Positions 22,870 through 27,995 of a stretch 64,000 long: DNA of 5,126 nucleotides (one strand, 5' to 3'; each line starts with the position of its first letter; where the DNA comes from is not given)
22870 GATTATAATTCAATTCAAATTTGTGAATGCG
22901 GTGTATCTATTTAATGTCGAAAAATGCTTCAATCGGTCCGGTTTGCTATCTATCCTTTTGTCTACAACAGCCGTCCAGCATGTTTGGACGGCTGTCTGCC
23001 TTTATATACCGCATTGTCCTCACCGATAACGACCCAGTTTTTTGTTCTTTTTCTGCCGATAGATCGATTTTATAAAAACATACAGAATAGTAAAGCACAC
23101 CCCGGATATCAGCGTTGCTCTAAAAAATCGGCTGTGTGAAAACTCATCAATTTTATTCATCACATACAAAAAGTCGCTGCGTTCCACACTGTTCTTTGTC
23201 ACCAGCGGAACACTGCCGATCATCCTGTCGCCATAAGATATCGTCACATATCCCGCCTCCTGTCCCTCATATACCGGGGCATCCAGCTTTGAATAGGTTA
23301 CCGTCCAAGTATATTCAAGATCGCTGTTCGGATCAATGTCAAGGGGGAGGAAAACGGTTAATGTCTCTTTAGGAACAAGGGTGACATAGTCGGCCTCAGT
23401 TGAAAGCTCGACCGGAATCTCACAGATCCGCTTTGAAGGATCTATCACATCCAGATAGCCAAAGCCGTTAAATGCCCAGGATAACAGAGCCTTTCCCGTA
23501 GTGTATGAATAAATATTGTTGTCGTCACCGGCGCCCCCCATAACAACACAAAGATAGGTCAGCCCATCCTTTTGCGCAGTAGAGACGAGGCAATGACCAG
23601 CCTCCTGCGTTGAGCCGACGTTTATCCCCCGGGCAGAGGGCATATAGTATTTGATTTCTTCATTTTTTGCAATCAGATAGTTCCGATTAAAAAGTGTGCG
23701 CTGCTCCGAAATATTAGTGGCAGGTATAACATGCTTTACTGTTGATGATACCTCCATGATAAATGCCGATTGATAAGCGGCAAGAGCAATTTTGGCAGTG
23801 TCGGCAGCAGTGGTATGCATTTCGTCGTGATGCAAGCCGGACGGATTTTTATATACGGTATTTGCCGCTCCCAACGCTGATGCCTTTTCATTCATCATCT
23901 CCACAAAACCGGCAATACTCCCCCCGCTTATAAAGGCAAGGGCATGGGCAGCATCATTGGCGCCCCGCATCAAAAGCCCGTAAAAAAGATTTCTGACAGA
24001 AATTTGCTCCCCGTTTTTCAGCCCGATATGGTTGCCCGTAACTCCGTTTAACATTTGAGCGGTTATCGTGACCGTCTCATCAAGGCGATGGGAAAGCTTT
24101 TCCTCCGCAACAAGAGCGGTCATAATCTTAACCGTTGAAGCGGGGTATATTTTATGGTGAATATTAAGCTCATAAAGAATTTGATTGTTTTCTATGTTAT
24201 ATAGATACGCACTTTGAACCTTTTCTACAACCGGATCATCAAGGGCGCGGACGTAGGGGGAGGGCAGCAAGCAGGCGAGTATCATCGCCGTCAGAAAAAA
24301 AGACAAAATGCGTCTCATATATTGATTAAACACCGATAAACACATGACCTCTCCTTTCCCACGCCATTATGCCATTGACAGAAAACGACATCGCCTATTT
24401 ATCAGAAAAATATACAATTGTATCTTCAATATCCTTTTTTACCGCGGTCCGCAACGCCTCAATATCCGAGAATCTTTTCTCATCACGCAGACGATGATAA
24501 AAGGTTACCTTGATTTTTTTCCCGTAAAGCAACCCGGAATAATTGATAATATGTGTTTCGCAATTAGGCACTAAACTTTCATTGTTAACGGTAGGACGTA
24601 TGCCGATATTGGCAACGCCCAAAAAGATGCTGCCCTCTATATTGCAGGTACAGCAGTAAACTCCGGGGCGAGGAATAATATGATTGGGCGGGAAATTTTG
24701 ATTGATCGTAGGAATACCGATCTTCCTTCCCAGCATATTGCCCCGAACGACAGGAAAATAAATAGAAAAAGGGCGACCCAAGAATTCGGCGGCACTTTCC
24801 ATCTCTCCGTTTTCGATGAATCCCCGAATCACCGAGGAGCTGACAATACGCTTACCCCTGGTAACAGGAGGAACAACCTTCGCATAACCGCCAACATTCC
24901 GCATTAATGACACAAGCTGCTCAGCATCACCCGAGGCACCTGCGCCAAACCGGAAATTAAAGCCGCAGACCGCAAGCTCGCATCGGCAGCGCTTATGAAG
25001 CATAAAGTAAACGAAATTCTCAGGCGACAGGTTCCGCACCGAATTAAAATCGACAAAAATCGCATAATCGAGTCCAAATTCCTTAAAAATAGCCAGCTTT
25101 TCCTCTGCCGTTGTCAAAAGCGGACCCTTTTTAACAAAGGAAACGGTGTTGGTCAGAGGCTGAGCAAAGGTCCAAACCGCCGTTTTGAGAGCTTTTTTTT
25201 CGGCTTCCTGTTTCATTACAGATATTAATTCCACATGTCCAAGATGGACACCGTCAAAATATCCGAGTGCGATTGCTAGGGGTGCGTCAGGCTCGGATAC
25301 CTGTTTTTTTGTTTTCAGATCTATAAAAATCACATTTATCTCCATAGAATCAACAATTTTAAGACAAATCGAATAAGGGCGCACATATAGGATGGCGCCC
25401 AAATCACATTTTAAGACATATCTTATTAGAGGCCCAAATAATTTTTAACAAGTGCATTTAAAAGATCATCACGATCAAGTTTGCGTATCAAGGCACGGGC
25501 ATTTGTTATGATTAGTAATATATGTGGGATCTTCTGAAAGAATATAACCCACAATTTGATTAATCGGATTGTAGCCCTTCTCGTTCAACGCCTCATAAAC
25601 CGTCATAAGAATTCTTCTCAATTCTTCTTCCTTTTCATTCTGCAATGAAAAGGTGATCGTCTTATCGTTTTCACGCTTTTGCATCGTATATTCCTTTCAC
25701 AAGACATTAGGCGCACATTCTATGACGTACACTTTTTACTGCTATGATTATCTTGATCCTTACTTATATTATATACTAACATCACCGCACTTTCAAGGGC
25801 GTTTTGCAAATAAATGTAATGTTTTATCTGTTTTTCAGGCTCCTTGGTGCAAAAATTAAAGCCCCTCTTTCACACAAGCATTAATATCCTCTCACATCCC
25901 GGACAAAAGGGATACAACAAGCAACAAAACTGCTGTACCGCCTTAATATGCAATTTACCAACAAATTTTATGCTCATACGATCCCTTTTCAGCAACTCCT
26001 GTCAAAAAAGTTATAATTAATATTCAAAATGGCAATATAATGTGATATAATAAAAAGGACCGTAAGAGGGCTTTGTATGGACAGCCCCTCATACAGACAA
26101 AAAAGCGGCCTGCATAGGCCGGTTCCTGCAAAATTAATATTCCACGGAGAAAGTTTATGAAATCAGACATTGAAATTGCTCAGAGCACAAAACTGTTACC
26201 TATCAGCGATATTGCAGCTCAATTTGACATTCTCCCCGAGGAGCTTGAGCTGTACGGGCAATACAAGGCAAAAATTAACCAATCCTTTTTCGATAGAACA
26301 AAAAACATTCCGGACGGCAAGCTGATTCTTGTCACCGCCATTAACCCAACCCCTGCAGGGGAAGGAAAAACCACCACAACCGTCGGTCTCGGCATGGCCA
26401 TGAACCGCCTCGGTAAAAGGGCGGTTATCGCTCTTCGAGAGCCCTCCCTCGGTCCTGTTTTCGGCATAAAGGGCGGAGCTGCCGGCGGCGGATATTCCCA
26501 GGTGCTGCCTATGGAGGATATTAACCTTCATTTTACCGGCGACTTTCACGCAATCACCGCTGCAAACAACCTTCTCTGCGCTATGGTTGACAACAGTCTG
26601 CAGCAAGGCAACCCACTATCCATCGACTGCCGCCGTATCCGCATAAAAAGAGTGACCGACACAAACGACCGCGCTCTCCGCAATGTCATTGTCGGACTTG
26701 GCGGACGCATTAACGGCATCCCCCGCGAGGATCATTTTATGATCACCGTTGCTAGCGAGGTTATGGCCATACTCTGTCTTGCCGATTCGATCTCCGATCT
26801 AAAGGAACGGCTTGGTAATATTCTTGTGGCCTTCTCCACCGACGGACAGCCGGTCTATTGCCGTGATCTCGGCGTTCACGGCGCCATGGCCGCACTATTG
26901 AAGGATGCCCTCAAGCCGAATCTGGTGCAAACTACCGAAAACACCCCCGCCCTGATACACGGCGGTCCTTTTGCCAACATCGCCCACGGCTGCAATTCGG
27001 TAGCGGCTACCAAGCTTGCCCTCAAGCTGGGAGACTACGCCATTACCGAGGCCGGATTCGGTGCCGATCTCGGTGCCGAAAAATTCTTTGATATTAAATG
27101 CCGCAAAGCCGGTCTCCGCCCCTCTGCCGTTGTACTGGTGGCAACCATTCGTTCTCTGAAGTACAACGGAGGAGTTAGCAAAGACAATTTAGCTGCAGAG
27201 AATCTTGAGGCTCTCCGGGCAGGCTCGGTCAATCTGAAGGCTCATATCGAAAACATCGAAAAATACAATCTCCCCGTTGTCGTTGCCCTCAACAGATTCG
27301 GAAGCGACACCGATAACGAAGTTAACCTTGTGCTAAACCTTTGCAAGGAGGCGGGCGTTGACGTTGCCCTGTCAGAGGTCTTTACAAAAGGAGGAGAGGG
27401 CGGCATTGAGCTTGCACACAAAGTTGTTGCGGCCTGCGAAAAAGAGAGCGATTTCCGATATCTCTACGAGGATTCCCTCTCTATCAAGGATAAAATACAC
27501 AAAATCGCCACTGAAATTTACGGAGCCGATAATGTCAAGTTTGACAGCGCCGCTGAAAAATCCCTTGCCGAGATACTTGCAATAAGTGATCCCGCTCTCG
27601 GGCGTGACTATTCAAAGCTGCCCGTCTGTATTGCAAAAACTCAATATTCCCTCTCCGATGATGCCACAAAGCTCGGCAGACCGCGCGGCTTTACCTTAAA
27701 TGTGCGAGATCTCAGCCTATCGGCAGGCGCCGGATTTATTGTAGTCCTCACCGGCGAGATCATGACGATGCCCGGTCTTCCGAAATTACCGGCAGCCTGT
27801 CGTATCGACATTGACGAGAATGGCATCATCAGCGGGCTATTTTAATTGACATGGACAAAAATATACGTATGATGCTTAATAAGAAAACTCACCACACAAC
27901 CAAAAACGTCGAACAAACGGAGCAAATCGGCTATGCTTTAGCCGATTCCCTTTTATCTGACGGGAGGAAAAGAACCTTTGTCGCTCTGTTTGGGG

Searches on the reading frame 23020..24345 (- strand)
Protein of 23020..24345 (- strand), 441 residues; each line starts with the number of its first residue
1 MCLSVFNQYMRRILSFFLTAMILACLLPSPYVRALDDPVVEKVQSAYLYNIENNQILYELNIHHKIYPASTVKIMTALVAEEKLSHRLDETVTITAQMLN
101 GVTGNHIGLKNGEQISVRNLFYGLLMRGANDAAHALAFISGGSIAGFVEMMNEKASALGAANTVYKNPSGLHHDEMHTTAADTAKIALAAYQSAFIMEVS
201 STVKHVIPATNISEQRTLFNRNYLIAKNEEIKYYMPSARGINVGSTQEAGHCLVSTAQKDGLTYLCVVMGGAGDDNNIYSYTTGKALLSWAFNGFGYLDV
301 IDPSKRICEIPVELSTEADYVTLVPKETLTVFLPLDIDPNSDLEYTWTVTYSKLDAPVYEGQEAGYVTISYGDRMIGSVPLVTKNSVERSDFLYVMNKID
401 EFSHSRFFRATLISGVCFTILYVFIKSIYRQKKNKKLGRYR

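Call 34: search_protein_families(library=pfam, proteins=[window:23020-24345:-], max_evalue=0.0001)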
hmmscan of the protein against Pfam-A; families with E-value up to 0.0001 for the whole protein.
window:23020-24345:- (441 aa): 4 families
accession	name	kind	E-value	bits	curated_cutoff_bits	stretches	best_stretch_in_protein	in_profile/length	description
PF00768.25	Peptidase_S11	-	8.7e-43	146.9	27.6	1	44-271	13-237/239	D-alanyl-D-alanine carboxypeptidase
PF13354.11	Beta-lactamase2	-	2.8e-08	33.8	22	1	46-193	2-149/214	Beta-lactamase enzyme family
PF07943.18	PBP5_C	-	3.3e-08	34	21.2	1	318-389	23-91/91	Penicillin-binding protein 5, C-terminal domain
PF02113.21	Peptidase_S13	-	7.6e-05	22.1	22.8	0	35-87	9-62/444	D-Ala-D-Ala carboxypeptidase 3 (S13) family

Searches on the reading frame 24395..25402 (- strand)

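Call 34: search_protein_families(library=pfam, proteins=[window:24395-25402:-], max_evalue=0.0001)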
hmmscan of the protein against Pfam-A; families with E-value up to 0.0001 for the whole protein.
window:24395-25402:- (335 aa): 2 families
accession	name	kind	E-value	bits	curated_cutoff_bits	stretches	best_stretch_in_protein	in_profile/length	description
PF01687.23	Flavokinase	-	6.3e-37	127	19.6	1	208-329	1-121/124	Riboflavin kinase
PF06574.18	FAD_syn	-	4.7e-35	121.2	27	1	40-190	6-157/158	FAD synthetase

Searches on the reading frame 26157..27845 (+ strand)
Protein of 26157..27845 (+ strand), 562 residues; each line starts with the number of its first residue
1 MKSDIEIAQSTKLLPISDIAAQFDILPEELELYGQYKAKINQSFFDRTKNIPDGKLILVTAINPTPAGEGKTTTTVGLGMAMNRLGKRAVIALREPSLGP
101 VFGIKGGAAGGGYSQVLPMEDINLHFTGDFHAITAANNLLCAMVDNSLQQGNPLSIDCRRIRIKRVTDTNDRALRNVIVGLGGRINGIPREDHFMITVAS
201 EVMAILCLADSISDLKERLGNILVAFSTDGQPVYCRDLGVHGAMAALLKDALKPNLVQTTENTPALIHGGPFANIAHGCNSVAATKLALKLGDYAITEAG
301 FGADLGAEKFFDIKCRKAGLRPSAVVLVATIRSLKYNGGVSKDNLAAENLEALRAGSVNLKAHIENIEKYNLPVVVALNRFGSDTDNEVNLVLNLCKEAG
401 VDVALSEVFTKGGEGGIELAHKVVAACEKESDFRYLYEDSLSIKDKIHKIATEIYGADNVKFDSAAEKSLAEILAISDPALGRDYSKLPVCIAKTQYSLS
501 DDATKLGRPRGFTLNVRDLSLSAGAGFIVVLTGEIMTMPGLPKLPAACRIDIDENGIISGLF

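Call 83: search_protein_families(library=pfam, proteins=[window:26157-27845:+], max_evalue=0.00001)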
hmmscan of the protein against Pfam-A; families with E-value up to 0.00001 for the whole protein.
window:26157-27845:+ (562 aa): 1 family
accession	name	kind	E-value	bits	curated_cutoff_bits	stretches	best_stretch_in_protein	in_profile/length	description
PF01268.25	FTHFS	-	1.3e-268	892.3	27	1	2-562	1-556/556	Formate--tetrahydrofolate ligase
